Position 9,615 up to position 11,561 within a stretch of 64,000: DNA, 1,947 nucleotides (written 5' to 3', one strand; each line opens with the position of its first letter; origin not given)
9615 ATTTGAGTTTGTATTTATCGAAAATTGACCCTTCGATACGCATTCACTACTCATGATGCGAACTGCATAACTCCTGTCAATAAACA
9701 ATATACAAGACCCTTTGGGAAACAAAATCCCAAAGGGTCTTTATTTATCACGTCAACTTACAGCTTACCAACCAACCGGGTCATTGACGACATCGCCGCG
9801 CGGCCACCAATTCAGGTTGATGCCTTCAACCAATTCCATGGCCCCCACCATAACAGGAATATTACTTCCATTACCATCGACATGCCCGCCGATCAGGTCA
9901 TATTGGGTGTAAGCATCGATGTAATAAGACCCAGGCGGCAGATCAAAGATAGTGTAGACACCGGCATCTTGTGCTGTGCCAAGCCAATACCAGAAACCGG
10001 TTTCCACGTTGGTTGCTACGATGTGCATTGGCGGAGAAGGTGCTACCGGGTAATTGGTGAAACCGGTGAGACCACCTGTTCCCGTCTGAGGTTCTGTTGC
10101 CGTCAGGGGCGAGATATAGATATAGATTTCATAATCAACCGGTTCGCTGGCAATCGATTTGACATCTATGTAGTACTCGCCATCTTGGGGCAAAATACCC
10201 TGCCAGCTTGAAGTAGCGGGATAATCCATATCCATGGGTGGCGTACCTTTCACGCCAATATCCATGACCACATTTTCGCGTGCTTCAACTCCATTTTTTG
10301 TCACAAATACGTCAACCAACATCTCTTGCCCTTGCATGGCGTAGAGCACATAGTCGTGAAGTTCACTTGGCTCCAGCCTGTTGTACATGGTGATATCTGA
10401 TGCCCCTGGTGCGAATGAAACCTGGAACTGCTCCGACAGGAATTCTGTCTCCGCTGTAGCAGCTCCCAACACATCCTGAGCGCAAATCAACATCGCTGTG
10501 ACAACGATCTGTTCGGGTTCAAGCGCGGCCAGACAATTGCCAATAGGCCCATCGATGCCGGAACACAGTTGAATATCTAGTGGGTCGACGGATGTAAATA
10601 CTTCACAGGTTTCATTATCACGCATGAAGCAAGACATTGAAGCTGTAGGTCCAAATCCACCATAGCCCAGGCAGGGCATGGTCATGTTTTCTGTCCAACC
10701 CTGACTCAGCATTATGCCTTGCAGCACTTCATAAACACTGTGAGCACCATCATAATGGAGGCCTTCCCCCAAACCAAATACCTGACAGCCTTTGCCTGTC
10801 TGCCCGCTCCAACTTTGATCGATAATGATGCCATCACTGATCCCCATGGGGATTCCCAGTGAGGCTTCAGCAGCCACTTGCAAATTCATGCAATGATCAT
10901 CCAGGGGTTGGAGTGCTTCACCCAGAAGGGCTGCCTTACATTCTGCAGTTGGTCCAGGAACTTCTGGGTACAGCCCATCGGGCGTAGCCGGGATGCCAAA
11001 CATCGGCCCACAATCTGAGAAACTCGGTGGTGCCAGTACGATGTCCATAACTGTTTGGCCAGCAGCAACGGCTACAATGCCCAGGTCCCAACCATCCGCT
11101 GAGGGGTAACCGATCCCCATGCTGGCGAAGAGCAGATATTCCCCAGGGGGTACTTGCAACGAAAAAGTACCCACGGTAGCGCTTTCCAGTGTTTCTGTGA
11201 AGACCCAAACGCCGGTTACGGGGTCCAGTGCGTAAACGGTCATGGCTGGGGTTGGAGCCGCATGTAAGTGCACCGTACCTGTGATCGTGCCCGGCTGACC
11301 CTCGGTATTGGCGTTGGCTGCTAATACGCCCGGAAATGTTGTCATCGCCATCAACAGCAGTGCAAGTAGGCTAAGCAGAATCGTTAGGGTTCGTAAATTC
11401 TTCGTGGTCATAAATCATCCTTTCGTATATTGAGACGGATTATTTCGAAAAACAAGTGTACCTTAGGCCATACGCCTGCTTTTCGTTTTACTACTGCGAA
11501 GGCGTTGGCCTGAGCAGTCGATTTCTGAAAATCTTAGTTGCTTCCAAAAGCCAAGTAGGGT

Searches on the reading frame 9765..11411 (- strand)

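Call 20: search_protein_families(library=pfam, proteins=[window:9765-11411:-])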
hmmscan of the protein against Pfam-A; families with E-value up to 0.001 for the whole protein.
window:9765-11411:- (548 aa): 1 family
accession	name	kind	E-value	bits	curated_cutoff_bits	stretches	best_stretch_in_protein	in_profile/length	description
PF13620.12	CarboxypepD_reg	-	2.8e-07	31.2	32.3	0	42-123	1-78/82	Carboxypeptidase regulatory-like domain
